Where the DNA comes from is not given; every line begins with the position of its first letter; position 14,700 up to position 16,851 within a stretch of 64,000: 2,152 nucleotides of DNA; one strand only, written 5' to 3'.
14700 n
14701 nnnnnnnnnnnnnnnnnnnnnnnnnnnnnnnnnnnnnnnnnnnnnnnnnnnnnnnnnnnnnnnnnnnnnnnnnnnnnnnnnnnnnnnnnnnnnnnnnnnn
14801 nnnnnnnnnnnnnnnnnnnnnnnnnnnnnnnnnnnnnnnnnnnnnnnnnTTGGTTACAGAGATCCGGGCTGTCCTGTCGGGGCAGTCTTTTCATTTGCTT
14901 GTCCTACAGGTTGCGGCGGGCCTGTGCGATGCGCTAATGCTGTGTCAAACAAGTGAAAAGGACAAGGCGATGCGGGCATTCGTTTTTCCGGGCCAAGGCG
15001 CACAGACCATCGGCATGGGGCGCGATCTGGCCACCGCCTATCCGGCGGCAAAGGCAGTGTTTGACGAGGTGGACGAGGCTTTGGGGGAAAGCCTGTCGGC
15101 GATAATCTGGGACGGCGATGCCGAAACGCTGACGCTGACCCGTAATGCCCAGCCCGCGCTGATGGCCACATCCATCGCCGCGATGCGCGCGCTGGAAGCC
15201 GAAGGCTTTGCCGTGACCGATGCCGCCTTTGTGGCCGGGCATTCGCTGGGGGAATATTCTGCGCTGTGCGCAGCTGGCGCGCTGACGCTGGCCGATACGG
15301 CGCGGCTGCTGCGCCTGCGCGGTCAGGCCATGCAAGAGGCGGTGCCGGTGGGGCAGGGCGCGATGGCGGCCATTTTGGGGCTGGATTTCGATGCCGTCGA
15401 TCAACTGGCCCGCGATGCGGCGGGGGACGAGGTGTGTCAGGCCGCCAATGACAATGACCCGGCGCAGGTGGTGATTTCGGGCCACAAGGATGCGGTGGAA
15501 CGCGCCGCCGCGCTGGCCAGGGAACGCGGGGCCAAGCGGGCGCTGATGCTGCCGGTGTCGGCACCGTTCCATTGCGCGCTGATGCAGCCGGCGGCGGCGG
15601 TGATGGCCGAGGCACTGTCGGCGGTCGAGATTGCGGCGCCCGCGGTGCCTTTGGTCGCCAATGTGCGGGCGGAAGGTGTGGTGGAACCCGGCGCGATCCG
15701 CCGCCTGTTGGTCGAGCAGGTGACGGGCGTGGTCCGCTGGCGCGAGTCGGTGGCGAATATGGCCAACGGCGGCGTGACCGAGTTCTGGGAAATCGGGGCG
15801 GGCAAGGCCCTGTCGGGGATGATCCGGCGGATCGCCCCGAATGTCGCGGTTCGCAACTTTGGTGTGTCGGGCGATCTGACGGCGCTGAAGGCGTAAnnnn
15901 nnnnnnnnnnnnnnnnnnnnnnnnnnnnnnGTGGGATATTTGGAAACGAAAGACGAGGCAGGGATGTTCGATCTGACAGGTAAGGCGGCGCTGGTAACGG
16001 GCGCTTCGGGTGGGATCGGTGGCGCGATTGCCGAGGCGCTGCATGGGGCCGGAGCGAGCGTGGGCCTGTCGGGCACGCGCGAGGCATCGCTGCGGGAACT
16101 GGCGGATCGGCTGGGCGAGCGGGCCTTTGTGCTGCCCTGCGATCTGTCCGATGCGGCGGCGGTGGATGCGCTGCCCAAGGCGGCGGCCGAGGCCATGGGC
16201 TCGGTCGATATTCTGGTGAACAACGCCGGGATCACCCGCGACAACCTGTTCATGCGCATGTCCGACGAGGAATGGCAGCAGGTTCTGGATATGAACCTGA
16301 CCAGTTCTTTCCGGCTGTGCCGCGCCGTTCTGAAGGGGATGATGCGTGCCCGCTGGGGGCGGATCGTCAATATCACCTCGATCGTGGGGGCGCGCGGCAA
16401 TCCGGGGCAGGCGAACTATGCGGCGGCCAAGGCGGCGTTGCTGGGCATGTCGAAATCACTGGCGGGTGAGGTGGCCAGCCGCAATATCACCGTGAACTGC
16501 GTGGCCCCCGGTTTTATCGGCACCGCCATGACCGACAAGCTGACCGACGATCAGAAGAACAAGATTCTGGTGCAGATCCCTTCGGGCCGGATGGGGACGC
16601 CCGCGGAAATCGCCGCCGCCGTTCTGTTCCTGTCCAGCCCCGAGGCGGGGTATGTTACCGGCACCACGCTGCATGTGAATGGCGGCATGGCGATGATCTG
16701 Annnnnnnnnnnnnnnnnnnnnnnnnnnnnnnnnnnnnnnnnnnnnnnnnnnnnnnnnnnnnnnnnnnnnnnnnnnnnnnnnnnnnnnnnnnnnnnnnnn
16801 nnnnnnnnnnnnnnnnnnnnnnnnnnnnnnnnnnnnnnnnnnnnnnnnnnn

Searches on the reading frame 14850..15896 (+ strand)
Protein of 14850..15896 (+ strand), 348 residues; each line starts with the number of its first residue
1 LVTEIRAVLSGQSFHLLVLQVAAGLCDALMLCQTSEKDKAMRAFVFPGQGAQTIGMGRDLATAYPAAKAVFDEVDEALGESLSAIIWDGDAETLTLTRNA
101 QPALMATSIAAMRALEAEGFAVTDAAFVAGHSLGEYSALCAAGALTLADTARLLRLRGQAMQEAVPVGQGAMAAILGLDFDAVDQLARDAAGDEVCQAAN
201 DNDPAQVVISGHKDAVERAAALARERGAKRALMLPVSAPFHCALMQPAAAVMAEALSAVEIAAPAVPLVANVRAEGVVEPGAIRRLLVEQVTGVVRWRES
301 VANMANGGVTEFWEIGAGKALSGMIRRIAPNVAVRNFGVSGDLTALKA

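Call 10: search_protein_families(library=pfam, proteins=[window:14850-15896:+], max_evalue=0.001)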
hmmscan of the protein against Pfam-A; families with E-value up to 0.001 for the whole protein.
window:14850-15896:+ (348 aa): 1 family
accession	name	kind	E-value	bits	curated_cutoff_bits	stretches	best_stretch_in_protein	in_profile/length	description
PF00698.26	Acyl_transf_1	-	1.4e-40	140.1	32.7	1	44-315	2-265/319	Acyl transferase domain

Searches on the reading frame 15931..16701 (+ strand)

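Call 10: search_protein_families(library=pfam, proteins=[window:15931-16701:+], max_evalue=0.001)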
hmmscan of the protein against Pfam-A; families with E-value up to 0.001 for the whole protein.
window:15931-16701:+ (256 aa): 5 families
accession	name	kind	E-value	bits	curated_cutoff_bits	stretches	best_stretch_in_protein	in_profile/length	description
PF13561.12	adh_short_C2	-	2.8e-68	230.4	27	1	24-253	1-235/236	Enoyl-(Acyl carrier protein) reductase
PF00106.31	adh_short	-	8.2e-61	205.3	26.6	1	18-208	1-194/195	short chain dehydrogenase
PF08659.16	KR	-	2e-20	73.9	22.6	1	21-175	4-161/180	KR domain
PF13460.12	NAD_binding_10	-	8e-05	23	27.2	1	24-196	1-146/184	NAD(P)H-binding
PF01370.27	Epimerase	-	9.6e-05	22.3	20.9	1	20-136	1-105/240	NAD dependent epimerase/dehydratase family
